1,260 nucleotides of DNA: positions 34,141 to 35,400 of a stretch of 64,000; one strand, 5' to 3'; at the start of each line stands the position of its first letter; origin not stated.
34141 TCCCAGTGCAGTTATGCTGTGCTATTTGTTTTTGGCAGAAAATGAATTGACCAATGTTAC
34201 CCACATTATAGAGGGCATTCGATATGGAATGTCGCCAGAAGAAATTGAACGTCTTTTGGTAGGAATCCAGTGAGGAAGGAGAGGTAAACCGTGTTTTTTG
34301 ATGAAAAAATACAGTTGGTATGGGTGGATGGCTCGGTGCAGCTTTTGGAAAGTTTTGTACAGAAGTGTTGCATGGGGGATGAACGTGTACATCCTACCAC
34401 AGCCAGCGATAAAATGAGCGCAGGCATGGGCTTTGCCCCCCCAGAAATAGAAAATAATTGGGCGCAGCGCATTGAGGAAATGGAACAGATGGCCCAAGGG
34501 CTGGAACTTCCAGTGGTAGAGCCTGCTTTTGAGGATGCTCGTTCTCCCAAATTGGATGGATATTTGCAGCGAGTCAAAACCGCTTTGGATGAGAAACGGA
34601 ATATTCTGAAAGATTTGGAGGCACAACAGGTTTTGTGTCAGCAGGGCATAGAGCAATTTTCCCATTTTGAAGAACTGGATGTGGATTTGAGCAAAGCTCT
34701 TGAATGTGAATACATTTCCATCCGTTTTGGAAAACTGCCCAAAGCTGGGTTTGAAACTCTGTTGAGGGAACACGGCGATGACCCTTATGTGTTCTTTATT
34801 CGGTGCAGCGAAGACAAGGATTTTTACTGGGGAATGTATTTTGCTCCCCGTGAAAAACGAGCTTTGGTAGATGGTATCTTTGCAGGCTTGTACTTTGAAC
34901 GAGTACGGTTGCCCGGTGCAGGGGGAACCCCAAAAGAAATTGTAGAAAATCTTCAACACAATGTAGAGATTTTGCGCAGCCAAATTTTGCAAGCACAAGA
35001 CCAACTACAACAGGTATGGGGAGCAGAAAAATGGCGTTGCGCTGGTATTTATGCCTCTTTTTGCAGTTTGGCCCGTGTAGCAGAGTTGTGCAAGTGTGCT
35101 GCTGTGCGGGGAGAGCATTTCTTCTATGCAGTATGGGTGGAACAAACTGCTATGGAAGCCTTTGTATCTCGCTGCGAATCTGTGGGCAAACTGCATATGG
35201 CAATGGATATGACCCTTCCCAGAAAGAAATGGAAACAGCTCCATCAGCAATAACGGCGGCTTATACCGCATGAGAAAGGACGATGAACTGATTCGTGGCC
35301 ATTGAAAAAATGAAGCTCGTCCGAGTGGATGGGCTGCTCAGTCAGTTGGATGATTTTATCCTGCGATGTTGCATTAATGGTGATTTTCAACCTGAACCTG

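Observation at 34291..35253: Stand-alone paralogue of the V-ATPase subunit I cytoplasmic domain encoded just upstream of full-length subunit I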

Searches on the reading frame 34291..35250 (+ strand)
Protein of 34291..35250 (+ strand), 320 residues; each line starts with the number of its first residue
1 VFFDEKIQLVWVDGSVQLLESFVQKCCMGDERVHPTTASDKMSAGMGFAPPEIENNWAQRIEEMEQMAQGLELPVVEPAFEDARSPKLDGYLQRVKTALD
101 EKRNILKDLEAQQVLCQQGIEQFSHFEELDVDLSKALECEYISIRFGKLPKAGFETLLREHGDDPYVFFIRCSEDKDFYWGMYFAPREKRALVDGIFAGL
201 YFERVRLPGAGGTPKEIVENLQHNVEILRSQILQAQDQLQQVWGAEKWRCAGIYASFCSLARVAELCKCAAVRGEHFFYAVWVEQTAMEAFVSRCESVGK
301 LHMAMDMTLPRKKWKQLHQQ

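Call 4: search_protein_families(library=pfam, proteins=[window:34291-35250:+], max_evalue=0.1)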
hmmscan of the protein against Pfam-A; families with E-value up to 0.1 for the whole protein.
window:34291-35250:+ (320 aa): 0 families

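Call 5: find_homologous_proteins(query=window:34291-35250:+)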
Query window:34291-35250:+ (320 aa): 10 proteins with E <= 0.001 among 1679 candidates.
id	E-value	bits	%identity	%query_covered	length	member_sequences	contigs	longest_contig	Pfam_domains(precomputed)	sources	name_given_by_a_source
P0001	3.5e-217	738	100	100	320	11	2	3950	-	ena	-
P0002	3.2e-177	607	78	100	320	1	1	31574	-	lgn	-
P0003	2.4e-169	581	76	100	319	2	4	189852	-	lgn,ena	-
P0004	1.1e-163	562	73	100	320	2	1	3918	-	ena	-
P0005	2.8e-153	528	68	100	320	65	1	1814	-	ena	-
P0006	1.1e-150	519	68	100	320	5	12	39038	-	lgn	-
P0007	5.5e-110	386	52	99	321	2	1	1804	-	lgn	-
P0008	5.1e-106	373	50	99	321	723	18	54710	-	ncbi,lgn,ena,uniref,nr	ncbi:MAG TPA: hypothetical protein H9813_08980 [Candidatus Fournierella merdipullorum]|uniref:Unchar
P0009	8.8e-105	369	49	99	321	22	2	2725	-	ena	-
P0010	2.4e-102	361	49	99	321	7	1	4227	-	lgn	-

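Call 6: search_protein_families(library=ncbifam, proteins=[window:34291-35250:+], max_evalue=0.1)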
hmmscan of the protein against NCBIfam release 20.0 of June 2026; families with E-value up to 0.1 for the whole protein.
window:34291-35250:+ (320 aa): 3 families
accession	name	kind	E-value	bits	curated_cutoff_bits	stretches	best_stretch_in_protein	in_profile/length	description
NF004428.0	PRK05771.2-1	equivalog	8e-10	37.5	766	1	90-249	115-277/680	V-type ATP synthase subunit I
NF004430.0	PRK05771.2-4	equivalog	8.4e-06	24.6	670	1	87-304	91-304/646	V-type ATP synthase subunit I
NF004434.0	PRK05771.3-3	equivalog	0.00023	19.8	777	1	92-293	98-298/686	V-type ATP synthase subunit I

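Call 7: find_encoding_contigs(protein=P0008, flank=8000, max_places=4)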
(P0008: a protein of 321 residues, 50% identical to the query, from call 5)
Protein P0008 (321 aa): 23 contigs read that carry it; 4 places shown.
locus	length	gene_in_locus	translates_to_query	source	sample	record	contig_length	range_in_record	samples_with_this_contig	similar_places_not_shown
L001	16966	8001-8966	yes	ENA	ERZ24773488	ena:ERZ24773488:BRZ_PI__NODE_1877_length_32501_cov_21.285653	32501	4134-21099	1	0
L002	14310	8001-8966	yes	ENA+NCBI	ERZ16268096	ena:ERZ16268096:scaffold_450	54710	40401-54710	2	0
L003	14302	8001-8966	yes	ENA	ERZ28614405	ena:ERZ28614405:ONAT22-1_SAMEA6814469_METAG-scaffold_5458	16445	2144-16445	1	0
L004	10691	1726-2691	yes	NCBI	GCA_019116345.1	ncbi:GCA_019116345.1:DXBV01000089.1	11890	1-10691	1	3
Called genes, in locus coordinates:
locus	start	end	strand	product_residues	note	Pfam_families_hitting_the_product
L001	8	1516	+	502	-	-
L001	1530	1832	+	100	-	PF20648:DUF6809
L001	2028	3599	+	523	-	-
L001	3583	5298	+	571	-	-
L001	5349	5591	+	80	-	-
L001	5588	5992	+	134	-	PF02661:Fic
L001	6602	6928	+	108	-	-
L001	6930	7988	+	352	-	PF01992:vATP-synt_AC39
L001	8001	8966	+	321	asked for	-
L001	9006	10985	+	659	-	PF01496:V_ATPase_I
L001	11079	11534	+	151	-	-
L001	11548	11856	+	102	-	PF01990:ATP-synt_F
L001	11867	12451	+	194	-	PF01991:vATP-synt_E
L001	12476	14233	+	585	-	PF02874:ATP-synt_ab_N, PF16886:ATP-synt_ab_Xtn, PF00006:ATP-synt_ab, PF22919:ATP-synt_VA_C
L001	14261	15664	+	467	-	PF02874:ATP-synt_ab_N, PF00006:ATP-synt_ab, PF22919:ATP-synt_VA_C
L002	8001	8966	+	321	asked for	-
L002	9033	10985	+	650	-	PF01496:V_ATPase_I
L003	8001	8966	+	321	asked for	-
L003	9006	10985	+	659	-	PF01496:V_ATPase_I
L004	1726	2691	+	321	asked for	-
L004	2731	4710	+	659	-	PF01496:V_ATPase_I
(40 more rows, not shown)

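Call 8: find_encoding_contigs(protein=P0003, flank=8000, max_places=3)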
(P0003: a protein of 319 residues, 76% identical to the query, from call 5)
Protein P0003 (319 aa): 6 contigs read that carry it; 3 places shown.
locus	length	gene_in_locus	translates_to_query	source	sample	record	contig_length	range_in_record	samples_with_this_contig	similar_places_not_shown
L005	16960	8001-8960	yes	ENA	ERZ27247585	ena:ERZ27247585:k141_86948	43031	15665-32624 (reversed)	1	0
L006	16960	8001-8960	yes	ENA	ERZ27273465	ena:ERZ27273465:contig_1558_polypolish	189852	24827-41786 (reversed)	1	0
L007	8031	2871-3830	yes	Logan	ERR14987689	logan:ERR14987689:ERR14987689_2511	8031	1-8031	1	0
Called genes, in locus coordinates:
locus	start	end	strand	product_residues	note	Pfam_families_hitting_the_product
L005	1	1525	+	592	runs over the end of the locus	PF01807:Zn_ribbon_DnaG, PF08275:DNAG_N, PF01751:Toprim, PF13155:Toprim_2, PF13362:Toprim_3, PF13662:Toprim_4, PF10410:DnaB_bind, PF00772:DnaB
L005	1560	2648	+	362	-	PF03979:Sigma70_r1_1, PF00140:Sigma70_r1_2, PF04542:Sigma70_r2, PF04539:Sigma70_r3, PF04545:Sigma70_r4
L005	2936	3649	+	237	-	PF04607:RelA_SpoT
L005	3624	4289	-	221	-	PF00027:cNMP_binding, PF13545:HTH_Crp_2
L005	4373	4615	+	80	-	-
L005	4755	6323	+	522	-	PF00072:Response_reg, PF01966:HD, PF13487:HD_5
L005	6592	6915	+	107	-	-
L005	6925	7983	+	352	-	PF01992:vATP-synt_AC39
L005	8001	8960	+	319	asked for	-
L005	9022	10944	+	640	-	PF01496:V_ATPase_I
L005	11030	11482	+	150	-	PF00137:ATP-synt_C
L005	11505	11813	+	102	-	PF01990:ATP-synt_F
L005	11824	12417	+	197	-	PF01991:vATP-synt_E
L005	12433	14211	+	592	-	PF02874:ATP-synt_ab_N, PF16886:ATP-synt_ab_Xtn, PF00006:ATP-synt_ab, PF22919:ATP-synt_VA_C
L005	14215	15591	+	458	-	PF02874:ATP-synt_ab_N, PF00006:ATP-synt_ab, PF22919:ATP-synt_VA_C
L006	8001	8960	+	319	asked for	-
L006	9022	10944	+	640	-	PF01496:V_ATPase_I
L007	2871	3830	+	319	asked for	-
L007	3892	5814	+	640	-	PF01496:V_ATPase_I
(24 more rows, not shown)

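Call 15: search_solved_structures(query=A1, max_evalue=1, show_alignments=1)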
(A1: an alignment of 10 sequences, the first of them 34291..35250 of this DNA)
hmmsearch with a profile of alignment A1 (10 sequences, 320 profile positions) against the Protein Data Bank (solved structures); distinct sequences matched with E-value up to 1: 1.
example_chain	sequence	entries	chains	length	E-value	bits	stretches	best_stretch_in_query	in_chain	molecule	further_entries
3mkr_B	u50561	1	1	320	0.68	12.3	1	57-125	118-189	Coatomer subunit alpha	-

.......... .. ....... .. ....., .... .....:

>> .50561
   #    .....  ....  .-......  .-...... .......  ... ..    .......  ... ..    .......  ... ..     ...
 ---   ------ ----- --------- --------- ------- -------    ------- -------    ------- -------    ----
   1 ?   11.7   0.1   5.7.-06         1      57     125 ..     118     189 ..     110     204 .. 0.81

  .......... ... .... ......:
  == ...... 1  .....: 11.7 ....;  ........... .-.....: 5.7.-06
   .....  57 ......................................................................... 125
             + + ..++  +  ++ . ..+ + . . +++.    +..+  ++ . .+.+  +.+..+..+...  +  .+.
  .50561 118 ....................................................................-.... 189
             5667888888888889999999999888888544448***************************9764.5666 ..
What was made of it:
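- Tried and rejected: A profile of the X family against PDB sequences gave nothing relevant (call 15), so fold assignment needed a model.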

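Call 19: search_protein_representatives(alignment_id=A1)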
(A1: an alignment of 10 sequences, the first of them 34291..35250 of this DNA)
Query: 10 sequences, 320 profile positions. Proteins with E-value up to 0.001 (for the whole library): 735; up to 1e-10: 483; up to 1e-30: 107. The best 150 are listed.
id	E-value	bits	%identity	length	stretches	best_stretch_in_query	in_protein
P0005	8.8e-173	590.2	-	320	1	1-320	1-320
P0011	2.7e-113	394.7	-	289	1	12-241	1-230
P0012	3.6e-80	285.9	-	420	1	5-306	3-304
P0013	5.5e-77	275.5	-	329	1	6-304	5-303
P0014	1.8e-71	257.3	-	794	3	159-303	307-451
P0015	6.4e-70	252.2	-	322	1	7-314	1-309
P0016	7.5e-68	245.4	-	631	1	7-302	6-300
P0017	1.9e-63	230.9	-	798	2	46-311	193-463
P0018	1.1e-62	228.4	-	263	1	7-264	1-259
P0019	7.1e-62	225.8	-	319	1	5-303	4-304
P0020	8.3e-62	225.6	-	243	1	7-244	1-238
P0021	3.2e-61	223.6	-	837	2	89-300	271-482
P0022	1.2e-59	218.5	-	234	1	7-230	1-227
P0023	3.7e-56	207.0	-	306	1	14-316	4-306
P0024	1.1e-55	205.5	-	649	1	5-304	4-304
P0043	1.8e-44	168.6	-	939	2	10-304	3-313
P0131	1.2e-29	119.9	-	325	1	5-303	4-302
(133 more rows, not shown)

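Call 24: find_related_loci(query=A1, collection=genome_contigs, flank=10000)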
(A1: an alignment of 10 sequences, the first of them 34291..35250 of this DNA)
Query A1 (320 aa) in genome_contigs; peptide patterns used: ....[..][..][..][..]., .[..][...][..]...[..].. (x = any residue, [..] = any of these).
216 stretches matched a pattern; 148 encode a relative of the query (tblastn E <= 1e-3); the best 80 are kept; 80 distinct loci.
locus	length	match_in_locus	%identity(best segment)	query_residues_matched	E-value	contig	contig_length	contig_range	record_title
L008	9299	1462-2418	75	1-319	9e-172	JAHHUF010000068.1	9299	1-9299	MAG: Anaerofilum sp. isolate MAG101 MAG101_68, whole genome shotgun sequence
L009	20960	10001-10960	73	1-320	4e-162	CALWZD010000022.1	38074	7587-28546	MAG: uncultured Anaerofilum sp. isolate E05__bin356 genome assembly, contig: E05__k127_3808654, whole genome shotgun seq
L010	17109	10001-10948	50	1-316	1e-109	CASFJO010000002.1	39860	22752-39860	uncultured Gemmiger sp. isolate SI.B54.metabat-bins.156 genome assembly, contig: SI.B54.metabat-bins.156.fa_k141_17646,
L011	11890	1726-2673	50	1-316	9e-110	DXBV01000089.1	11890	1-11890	MAG TPA_asm: Candidatus Allofournierella merdipullorum isolate ChiGjej4B4-18154 ChiGjej4B4M5__C353407_L11890_SAMN0800984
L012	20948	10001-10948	50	1-316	8e-109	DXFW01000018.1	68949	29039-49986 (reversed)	MAG TPA_asm: Candidatus Allofournierella pullicola isolate 2239 ChiHcec35__C102863_L68949_SAMN08010215, whole genome sho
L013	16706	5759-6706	48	1-316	9e-108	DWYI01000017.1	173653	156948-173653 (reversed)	MAG TPA_asm: Candidatus Allofournierella merdavium isolate ChiBcec4-1730 ChiBcec4__C30507_L173653_SAMN08009756, whole ge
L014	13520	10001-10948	49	1-316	9e-107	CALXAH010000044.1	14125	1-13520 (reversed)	MAG: uncultured Gemmiger sp. isolate BRZ_NC__bin37 genome assembly, contig: BRZ_NC__NODE_2932_length_14125_cov_8.875427,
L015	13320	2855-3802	49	1-316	4e-106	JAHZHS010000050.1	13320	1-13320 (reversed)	MAG: Oscillospiraceae bacterium isolate HRGM_Genome_3347 HRGM_Genome_3347_50, whole genome shotgun sequence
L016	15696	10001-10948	48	1-316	7e-105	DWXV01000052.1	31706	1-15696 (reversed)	MAG TPA_asm: Candidatus Allofournierella excrementigallinarum isolate 1136 ChiHile28__C149662_L31706_SAMN08010229, whole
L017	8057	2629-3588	46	1-320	2e-104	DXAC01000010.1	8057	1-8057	MAG TPA_asm: Candidatus Allofournierella merdigallinarum isolate 6296 ChiHcolR29__C23940_L8057_SAMN08010166, whole genom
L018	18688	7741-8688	49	1-316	1e-106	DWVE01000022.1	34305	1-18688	MAG TPA_asm: Candidatus Allofournierella excrementavium isolate ChiHcec27-1717 ChiHcec27__C37527_L34305_SAMN08010137, wh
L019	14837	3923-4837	32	5-308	4e-51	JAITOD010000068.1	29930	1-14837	MAG: Oscillospiraceae bacterium isolate Po218_bin43 k119_3662544, whole genome shotgun sequence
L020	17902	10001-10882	33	5-298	1e-50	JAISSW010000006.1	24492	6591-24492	MAG: Clostridium sp. isolate Md513_bin113 k119_592234, whole genome shotgun sequence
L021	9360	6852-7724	32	7-298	2e-47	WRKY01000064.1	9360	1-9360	MAG: Oscillospiraceae bacterium isolate Th196P3bin135 Ga0099364_10017272, whole genome shotgun sequence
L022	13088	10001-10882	32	5-298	5e-45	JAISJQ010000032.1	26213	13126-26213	MAG: Oscillospiraceae bacterium isolate Hs463_bin127 k119_3119528, whole genome shotgun sequence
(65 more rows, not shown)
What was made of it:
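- It appears in independent assemblies from many samples (calls 7, 8, 24).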

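Call 25: find_encoding_contigs(protein=P0013, flank=8000, max_places=2)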
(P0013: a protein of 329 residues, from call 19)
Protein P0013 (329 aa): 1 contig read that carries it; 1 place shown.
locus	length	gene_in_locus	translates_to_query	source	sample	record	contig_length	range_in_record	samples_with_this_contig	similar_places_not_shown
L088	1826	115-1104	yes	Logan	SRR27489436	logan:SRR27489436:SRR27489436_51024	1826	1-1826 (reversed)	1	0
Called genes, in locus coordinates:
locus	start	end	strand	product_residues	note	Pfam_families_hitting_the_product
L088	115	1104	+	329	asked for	-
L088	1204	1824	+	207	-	?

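Call 30: find_encoding_contigs(protein=P0043, flank=8000, max_places=3)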
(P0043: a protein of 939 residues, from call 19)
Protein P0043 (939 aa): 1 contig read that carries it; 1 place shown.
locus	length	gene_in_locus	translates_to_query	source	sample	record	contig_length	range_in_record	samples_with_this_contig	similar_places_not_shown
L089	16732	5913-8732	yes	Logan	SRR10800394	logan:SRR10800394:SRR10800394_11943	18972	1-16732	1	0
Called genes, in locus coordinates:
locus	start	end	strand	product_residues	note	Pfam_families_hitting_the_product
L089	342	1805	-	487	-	PF13347:MFS_2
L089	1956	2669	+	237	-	PF04002:RadC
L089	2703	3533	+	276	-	PF01734:Patatin, PF19890:DUF6363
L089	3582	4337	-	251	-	PF12724:Flavodoxin_5 (weak), PF13484:Fer4_16 (faint), PF13534:Fer4_17 (faint), PF13746:Fer4_18 (weak), PF13237:Fer4_10 (weak), PF00037:Fer4 (weak), PF12838:Fer4_7 (weak), PF13187:Fer4_9, +4 more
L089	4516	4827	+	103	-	-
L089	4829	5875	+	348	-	PF01992:vATP-synt_AC39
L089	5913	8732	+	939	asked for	PF01496:V_ATPase_I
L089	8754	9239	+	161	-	PF00137:ATP-synt_C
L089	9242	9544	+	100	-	PF01990:ATP-synt_F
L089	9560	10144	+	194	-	PF01991:vATP-synt_E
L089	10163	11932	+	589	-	PF02874:ATP-synt_ab_N, PF16886:ATP-synt_ab_Xtn, PF00006:ATP-synt_ab, PF22919:ATP-synt_VA_C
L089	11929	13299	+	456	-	PF02874:ATP-synt_ab_N, PF00006:ATP-synt_ab, PF22919:ATP-synt_VA_C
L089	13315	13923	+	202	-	PF01813:ATP-synt_D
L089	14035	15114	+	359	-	PF00392:GntR, PF00155:Aminotran_1_2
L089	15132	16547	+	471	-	PF19127:Choline_bind_3 (faint), PF13472:Lipase_GDSL_2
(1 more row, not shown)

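Call 31: find_encoding_contigs(protein=P0014, flank=8000, max_places=3)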
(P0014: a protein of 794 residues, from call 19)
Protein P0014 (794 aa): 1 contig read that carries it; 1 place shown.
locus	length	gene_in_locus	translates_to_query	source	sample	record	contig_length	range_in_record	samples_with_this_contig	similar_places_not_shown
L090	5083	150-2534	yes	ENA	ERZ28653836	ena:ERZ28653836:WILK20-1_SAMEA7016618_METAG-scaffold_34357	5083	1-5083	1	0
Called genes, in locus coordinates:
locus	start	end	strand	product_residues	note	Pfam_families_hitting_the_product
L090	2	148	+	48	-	?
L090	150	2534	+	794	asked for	PF01496:V_ATPase_I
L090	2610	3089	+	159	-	PF00137:ATP-synt_C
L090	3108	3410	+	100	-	PF01990:ATP-synt_F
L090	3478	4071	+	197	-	PF01991:vATP-synt_E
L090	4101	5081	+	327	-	?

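Call 33: predict_structure(alignment_id=A2)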
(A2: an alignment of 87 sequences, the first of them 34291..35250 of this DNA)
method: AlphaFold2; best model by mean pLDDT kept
length: 320 residues; sequences in the alignment: 87
mean_pLDDT: 94.4   pTM: 0.81
mean pLDDT of the five models: 94.4, 93.6, 93.6, 92.7, 91.8
residues with pLDDT >= 90: 289; 70-90: 26; 50-70: 4; < 50: 1
segments of 3 or more residues with pLDDT < 50: none
pLDDT, mean of each block of 10 residues (from residue 1): 85 97 94 94 87 94 96 93 93 97 98 96 94 91 95 97 92 97 95 97 85 94 97 98 97 97 96 97 97 96 96 85
secondary structure, 60 per line:
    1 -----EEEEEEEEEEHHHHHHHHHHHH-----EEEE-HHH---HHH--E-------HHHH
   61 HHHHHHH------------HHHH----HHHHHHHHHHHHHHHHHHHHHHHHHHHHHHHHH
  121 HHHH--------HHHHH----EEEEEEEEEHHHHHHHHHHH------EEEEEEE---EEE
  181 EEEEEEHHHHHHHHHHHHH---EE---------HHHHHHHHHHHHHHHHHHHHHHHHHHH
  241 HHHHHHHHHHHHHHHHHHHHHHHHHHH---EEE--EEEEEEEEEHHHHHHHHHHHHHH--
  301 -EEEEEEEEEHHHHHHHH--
elements in order: E6-15 H16-27 E33-36 H57-67 H80-83 H88-124 H133-137 E142-150 H151-161 E168-174 E178-186 H187-199 H214-267 E271-273 E276-284 H285-298 E302-310 H311-318
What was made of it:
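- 34291..35253 (+): X: stand-alone paralogue of the soluble N-terminal arm (a_sol) of subunit I, 320 aa, 36.8 kDa, pI 5.2. The AF2 model has pLDDT 94.4 (call 33).
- On V/A-ATPase subunit I/a (PF01496, NCBIfam PRK05771 models): AF2 model with pLDDT 94.4 (call 33).
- The AF2 model has pLDDT 94.4 and pTM 0.81 with the canonical secondary-structure order (call 33).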
